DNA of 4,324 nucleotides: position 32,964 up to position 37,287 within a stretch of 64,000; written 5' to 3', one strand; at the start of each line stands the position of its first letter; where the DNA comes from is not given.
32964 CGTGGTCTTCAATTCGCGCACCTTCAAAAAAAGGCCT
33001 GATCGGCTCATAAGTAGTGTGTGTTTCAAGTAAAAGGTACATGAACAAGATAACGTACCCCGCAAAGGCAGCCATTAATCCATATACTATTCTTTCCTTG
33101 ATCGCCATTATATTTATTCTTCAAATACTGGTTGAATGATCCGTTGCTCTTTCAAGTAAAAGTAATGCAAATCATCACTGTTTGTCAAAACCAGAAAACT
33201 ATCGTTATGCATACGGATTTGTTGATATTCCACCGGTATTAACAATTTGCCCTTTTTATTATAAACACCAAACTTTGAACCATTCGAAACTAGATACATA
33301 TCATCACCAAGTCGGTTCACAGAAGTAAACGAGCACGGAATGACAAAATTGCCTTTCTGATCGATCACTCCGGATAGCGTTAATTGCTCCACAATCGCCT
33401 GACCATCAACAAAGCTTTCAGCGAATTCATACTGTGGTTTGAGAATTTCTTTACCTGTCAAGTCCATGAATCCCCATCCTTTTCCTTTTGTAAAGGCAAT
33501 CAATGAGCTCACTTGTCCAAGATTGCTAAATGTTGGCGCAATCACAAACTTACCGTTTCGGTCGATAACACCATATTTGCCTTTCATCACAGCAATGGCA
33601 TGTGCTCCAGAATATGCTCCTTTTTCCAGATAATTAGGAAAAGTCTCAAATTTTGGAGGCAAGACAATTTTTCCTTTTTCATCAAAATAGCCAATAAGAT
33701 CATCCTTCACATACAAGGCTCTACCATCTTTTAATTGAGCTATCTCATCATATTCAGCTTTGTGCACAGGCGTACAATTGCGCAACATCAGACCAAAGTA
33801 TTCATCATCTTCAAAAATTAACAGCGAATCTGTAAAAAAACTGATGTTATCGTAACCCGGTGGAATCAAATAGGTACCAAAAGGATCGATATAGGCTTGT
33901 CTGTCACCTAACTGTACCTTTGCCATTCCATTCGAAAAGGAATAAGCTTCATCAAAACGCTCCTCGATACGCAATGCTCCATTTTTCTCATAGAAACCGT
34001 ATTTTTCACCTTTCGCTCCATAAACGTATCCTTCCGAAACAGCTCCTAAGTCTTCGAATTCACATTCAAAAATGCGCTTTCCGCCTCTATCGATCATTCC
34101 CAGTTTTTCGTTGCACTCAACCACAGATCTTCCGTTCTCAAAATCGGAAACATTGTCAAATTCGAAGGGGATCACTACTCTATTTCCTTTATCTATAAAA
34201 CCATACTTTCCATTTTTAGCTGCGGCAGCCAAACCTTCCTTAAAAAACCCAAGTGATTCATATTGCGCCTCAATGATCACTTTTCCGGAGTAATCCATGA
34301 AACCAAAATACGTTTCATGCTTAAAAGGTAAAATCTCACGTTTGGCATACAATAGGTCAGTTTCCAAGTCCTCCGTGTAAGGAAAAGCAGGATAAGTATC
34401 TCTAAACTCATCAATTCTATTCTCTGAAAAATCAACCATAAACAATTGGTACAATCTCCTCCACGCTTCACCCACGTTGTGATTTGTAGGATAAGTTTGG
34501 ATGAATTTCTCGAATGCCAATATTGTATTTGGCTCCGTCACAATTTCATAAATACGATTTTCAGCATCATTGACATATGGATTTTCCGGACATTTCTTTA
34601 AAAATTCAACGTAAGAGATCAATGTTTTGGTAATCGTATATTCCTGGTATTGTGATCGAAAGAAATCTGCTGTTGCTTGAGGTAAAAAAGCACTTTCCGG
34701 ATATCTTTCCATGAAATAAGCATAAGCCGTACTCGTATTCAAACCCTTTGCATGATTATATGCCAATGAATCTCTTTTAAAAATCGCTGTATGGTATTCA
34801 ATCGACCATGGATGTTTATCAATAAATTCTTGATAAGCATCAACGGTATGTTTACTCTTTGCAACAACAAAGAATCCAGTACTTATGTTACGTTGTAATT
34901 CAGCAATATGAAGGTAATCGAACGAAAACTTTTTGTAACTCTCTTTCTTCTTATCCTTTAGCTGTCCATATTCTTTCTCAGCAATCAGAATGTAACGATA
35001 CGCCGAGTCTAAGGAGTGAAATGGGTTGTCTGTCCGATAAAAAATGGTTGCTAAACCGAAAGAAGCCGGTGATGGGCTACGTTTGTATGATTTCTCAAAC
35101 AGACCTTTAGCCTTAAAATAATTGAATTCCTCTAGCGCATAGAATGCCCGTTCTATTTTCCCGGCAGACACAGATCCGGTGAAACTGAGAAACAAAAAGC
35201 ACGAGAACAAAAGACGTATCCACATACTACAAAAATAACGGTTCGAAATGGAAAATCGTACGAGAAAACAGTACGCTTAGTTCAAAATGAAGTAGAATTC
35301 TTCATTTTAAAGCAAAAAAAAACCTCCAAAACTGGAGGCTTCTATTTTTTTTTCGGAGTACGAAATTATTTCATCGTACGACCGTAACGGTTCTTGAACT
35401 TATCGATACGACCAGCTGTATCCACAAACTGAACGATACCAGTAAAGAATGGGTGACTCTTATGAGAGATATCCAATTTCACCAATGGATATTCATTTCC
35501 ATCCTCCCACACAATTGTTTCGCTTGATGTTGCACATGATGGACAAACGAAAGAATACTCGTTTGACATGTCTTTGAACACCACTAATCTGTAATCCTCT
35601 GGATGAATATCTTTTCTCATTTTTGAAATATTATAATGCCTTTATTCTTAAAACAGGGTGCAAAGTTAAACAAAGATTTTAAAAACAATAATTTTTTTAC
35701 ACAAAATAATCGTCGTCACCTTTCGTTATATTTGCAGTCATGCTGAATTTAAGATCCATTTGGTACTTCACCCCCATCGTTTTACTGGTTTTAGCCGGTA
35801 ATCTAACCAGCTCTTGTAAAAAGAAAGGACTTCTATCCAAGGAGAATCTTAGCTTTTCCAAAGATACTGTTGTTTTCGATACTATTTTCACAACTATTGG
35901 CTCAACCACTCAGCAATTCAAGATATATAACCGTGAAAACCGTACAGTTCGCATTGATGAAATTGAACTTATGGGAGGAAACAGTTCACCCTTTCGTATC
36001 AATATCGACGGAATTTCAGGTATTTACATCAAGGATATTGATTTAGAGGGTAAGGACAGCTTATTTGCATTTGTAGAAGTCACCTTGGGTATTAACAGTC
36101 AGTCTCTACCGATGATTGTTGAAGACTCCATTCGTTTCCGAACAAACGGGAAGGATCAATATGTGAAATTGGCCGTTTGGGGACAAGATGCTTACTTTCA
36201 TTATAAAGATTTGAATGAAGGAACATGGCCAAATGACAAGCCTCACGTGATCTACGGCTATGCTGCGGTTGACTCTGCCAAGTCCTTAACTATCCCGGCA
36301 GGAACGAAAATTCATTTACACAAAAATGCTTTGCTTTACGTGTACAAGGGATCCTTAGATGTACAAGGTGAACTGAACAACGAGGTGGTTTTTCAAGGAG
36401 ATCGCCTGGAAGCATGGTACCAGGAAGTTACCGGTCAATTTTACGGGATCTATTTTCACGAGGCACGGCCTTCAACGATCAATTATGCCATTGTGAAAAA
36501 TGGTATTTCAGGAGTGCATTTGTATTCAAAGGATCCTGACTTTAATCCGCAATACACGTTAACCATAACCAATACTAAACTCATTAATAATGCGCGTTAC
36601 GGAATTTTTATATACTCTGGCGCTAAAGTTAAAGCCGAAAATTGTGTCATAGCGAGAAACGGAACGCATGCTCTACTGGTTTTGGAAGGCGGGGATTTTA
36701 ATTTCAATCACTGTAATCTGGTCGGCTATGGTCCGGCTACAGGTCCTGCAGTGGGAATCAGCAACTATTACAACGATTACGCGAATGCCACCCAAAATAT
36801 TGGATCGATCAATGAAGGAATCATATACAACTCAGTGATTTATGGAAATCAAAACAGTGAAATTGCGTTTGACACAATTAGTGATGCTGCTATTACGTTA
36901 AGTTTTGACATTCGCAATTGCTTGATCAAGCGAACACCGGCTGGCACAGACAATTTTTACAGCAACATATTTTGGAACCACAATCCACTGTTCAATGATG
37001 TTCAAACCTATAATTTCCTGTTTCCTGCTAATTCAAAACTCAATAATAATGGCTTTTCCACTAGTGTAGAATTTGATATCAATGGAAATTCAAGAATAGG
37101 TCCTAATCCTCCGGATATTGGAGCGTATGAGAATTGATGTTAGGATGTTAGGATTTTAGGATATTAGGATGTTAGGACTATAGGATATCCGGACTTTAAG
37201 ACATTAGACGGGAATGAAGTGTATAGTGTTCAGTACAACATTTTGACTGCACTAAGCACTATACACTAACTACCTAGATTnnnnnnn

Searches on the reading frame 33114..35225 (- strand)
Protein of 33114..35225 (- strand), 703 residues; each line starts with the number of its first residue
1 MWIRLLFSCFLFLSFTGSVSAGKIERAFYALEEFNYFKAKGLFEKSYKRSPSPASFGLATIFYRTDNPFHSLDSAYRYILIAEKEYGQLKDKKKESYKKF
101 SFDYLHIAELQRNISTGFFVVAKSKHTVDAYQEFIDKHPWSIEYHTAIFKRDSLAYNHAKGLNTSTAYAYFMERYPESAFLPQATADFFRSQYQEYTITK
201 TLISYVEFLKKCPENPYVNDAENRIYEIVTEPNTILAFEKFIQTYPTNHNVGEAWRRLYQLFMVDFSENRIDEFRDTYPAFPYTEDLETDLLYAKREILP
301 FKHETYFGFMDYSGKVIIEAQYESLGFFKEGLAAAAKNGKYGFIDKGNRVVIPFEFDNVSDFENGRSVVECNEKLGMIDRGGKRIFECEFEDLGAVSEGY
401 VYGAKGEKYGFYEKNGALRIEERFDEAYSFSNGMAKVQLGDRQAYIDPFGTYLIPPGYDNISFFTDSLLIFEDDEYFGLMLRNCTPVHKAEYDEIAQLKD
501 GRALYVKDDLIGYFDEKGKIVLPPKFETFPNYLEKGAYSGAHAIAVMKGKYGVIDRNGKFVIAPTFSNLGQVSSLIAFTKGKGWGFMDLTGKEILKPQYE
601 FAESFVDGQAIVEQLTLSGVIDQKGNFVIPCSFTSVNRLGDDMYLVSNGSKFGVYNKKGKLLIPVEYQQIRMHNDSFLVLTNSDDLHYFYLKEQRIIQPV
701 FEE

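Call 81: search_protein_families(library=pfam, proteins=[window:33114-35225:-], max_evalue=0.00001)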
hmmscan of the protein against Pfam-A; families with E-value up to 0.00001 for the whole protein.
window:33114-35225:- (703 aa): 1 family
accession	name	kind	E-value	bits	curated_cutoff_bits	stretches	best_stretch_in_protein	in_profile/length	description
PF14903.11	WG_beta_rep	-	1.4e-66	220.5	25.6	3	307-341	1-35/35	WG containing repeat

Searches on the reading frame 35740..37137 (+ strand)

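Call 81: search_protein_families(library=pfam, proteins=[window:35740-37137:+], max_evalue=0.00001)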
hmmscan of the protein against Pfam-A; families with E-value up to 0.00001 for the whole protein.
window:35740-37137:+ (465 aa): 1 family
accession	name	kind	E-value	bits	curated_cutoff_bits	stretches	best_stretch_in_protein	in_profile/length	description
PF13229.12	Beta_helix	-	8.4e-11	42.2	25.9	1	235-326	70-157/158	Right handed beta helix region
